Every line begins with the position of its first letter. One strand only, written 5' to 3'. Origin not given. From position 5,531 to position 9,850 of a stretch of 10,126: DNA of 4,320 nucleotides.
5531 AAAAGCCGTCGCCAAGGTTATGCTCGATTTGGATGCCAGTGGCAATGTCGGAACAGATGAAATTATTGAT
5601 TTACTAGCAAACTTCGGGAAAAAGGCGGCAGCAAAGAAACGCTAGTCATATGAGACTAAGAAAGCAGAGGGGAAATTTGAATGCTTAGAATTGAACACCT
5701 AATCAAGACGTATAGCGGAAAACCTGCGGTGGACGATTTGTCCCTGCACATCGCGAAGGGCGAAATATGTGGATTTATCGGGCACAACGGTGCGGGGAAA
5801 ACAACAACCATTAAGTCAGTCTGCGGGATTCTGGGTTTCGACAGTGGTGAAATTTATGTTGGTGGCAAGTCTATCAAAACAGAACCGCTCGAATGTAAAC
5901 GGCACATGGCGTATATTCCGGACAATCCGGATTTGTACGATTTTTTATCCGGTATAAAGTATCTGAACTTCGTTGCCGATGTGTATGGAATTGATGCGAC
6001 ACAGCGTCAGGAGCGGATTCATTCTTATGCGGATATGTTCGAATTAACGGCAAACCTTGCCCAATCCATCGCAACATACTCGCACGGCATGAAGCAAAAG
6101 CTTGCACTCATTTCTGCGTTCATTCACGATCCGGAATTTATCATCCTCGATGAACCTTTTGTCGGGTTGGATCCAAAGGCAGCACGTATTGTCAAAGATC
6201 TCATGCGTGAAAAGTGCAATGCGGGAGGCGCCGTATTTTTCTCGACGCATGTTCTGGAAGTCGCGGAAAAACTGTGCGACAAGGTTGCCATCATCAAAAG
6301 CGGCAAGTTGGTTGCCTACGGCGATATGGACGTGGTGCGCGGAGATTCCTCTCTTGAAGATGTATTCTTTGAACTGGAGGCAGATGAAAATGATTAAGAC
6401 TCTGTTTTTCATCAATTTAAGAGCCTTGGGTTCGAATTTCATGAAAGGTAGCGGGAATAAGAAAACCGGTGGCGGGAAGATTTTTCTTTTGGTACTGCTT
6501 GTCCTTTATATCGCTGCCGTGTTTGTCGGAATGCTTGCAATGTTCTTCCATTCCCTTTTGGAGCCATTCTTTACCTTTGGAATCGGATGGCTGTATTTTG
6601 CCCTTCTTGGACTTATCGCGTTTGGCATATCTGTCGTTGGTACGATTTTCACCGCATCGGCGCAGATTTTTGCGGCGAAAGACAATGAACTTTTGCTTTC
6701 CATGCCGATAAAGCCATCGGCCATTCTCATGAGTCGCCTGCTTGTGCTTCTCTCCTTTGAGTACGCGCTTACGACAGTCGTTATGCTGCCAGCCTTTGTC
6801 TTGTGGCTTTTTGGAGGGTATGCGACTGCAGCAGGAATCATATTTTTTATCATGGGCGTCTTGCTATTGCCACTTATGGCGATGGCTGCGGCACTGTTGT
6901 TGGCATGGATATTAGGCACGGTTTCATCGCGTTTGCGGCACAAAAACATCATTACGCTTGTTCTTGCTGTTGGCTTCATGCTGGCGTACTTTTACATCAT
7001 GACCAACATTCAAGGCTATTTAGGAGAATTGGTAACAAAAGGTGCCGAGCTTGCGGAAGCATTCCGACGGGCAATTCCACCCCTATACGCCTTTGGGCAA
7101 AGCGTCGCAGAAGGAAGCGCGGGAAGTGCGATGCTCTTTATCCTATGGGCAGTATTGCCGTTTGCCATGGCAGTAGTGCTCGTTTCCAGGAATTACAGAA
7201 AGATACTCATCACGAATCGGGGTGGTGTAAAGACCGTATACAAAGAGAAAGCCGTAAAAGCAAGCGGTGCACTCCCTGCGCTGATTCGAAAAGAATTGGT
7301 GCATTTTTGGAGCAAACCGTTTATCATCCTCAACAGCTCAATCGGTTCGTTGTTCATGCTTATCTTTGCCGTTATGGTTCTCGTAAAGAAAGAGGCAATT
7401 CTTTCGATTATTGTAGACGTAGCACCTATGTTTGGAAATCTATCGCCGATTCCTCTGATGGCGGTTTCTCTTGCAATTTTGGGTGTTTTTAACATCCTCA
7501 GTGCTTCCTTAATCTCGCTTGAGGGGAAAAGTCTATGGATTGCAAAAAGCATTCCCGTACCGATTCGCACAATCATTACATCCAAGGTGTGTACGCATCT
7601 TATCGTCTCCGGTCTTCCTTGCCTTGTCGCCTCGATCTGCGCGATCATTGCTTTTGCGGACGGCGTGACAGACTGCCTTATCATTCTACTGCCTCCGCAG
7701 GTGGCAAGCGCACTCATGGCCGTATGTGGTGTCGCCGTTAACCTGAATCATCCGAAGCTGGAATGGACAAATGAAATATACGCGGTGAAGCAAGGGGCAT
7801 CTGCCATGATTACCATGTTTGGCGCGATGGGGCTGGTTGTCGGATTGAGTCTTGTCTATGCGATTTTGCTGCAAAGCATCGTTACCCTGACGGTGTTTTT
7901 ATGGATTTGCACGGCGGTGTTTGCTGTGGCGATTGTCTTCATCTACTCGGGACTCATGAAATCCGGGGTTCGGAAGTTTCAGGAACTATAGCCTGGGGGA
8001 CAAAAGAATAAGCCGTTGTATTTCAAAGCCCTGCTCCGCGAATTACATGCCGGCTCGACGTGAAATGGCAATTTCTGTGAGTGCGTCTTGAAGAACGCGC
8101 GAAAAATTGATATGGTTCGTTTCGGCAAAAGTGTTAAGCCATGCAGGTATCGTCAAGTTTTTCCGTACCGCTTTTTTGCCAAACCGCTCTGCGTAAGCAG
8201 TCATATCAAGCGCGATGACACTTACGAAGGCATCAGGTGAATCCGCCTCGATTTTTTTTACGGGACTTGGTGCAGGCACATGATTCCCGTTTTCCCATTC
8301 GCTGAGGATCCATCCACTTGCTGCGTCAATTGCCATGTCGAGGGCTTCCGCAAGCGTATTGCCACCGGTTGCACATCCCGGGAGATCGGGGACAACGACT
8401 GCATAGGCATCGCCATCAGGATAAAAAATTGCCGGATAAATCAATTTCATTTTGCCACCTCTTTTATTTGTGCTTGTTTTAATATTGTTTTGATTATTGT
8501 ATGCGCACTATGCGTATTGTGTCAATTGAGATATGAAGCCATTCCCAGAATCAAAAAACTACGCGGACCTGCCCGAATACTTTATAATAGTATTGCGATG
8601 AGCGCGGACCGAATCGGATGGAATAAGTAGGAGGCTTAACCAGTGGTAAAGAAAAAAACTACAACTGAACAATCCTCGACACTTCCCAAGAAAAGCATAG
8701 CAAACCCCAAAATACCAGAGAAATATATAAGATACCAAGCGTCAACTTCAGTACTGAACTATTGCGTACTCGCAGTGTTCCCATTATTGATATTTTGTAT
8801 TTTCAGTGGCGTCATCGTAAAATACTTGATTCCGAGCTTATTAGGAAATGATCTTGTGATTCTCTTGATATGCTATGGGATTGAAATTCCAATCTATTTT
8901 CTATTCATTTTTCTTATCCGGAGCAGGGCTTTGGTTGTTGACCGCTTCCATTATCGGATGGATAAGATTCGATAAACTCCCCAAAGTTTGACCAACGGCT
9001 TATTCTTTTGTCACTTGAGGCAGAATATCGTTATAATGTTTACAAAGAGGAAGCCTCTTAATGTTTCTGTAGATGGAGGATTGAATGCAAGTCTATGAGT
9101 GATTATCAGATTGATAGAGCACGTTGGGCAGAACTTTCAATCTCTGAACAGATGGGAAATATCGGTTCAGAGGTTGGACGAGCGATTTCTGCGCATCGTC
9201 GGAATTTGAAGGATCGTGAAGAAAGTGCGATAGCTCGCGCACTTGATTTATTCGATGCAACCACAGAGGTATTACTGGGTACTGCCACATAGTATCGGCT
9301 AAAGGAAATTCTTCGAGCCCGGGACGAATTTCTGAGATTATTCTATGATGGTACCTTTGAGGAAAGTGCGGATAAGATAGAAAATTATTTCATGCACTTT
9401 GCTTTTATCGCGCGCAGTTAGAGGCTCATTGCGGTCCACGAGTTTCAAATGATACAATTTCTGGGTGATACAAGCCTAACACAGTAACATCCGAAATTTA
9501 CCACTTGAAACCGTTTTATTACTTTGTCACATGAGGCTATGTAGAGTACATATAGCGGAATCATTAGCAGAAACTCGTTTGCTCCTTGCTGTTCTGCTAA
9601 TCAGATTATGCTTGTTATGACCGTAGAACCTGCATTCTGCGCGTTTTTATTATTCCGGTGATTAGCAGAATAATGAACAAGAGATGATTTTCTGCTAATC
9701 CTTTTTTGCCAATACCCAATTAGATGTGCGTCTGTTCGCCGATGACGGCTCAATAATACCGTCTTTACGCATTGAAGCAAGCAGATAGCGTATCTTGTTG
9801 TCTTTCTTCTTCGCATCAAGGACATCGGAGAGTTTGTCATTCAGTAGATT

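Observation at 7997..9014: ~1 kb segment carrying orphan hicB and a small membrane-protein gene is bracketed by significant inverted repeats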

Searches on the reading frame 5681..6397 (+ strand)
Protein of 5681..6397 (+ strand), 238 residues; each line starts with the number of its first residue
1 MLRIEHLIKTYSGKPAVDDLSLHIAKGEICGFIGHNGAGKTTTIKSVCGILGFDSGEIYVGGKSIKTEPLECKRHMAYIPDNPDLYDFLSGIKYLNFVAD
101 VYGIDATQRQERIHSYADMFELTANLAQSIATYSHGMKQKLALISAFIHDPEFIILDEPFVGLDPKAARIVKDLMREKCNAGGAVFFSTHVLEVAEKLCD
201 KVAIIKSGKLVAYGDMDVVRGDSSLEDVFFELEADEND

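Call 8: search_protein_families(library=pfam, proteins=[window:5681-6397:+], max_evalue=0.01)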
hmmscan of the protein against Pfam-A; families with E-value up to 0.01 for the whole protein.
window:5681-6397:+ (238 aa): 2 families
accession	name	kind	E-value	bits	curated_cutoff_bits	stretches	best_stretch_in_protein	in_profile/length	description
PF00005.33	ABC_tran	-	7.2e-25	88.6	25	1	18-160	2-136/137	ABC transporter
PF13304.12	AAA_21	-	2.8e-13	51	27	1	121-190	226-298/304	AAA domain, putative AbiEii toxin, Type IV TA system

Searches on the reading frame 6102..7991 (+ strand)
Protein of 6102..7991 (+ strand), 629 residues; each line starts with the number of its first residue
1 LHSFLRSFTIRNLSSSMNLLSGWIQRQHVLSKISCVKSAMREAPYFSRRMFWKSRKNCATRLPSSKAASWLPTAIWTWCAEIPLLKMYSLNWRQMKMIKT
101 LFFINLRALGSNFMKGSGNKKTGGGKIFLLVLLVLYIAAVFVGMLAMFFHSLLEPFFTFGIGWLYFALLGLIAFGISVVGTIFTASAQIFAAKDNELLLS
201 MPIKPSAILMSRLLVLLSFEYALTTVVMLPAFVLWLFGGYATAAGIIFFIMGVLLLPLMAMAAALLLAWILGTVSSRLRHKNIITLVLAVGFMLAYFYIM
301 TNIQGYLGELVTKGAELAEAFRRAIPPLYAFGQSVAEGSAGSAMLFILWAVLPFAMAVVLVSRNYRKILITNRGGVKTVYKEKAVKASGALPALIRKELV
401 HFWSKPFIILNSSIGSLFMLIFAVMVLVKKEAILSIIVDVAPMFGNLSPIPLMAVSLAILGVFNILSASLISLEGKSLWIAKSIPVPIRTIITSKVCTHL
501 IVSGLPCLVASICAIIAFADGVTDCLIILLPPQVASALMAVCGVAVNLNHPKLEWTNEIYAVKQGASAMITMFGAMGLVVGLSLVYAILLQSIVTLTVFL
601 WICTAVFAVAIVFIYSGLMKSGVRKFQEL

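Call 8: search_protein_families(library=pfam, proteins=[window:6102-7991:+], max_evalue=0.01)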
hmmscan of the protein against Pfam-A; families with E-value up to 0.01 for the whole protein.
window:6102-7991:+ (629 aa): 0 families

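Call 15: find_related_loci(query=window:6384-7988:+, collection=genome_contigs, flank=10000)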
Query window:6384-7988:+ (535 aa) in genome_contigs; peptide patterns used: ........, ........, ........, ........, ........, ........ (x = any residue, [..] = any of these).
85 stretches matched a pattern; 2 encode a relative of the query (tblastn E <= 1e-3); 2 distinct loci.
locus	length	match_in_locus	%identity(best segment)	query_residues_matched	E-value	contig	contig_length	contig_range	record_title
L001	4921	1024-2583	62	2-531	0e+0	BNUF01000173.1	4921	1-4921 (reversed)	Clostridia bacterium MS499-75 DNA, sequence173, whole genome shotgun sequence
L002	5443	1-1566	37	14-535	2e-80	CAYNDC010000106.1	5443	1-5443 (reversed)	MAG TPA_asm: uncultured Clostridium sp. isolate SRP294416_co3_128 genome assembly, contig: NODE_37350_length_5443_cov_5.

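Call 23: find_homologous_proteins(query=window:6384-7988:+, max_evalue=1e-20)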
Query window:6384-7988:+ (535 aa): 230 proteins with E <= 1e-20 among 8000 candidates; the best 120 are listed.
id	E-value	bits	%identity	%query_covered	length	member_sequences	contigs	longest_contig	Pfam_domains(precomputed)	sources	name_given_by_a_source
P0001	0.0e+0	1103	100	100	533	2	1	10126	PF09847.17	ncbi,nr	ncbi:MAG: hypothetical protein LBU41_00560 [Clostridiales Family XIII bacterium]|nr:hypothetical pro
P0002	6.3e-209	713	63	100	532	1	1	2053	PF09847.17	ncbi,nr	ncbi:ABC transporter permease [Clostridia bacterium]|nr:ABC transporter permease [Clostridia bacteri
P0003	1.7e-207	708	63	100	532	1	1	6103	-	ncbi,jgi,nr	ncbi:MAG: hypothetical protein LBQ68_09300 [Clostridiales bacterium]|jgi:ABC-2 type transport system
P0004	1.8e-205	702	62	100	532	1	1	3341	PF09847.17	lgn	-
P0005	1.5e-199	682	59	100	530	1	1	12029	PF09847.17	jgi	-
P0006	2.6e-199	681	60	100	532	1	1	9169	PF09847.17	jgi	-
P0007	1.9e-198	679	62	100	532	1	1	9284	PF16949.12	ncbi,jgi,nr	ncbi:MAG: hypothetical protein LBQ16_07035 [Gracilibacteraceae bacterium]|jgi:ABC-2 type transport s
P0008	4.5e-198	677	60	100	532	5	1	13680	PF09847.17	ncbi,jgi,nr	ncbi:MAG: hypothetical protein LBQ94_12025 [Treponema sp.]|jgi:ABC-2 type transport system permease 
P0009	9.4e-197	673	62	99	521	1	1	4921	PF09847.17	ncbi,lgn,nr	ncbi:ABC transporter permease [Clostridia bacterium]|nr:ABC transporter permease [Clostridia bacteri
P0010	1.2e-196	673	60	100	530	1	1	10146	PF09847.17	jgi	-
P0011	1.7e-194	666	59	100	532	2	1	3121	PF09847.17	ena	-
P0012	2.1e-193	662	59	100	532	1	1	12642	PF09847.17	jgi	-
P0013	2.3e-193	662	58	100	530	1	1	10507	PF09847.17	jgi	jgi:ABC-2 type transport system permease protein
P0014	1.0e-192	660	59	100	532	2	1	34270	PF09847.17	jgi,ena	-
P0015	1.2e-192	660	59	100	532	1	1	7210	PF09847.17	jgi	-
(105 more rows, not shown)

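Call 64: find_encoding_contigs(protein=P0001, flank=10000, max_places=10)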
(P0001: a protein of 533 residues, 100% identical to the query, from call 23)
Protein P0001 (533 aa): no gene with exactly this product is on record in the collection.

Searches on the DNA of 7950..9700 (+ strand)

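Call 44: search_dna_similar(query=window:7950-9700:+, collection=plasmids, mode=distant, max_evalue=0.01, max_rows=15)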
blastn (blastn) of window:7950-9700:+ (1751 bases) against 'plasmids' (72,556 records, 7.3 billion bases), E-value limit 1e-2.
No match.

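Call 45: search_dna_similar(query=window:7950-9700:+, collection=phages, mode=distant, max_evalue=0.01, max_rows=15)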
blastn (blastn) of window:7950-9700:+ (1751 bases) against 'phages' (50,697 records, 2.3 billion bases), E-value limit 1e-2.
Records with a match: 1; places in all: 1; records where one place covers at least 80% of the query: 0.
Best place of each record, by identity: 60-80% 1.
By first word of the organism name: Bacteriophage 1.
By host as written in the record: - 1.
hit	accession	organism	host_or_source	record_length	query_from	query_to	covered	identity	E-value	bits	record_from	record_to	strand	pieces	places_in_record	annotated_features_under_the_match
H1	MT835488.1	Bacteriophage sp.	human fecal samples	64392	348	521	10%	70.5%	4e-9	70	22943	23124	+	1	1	record has no annotation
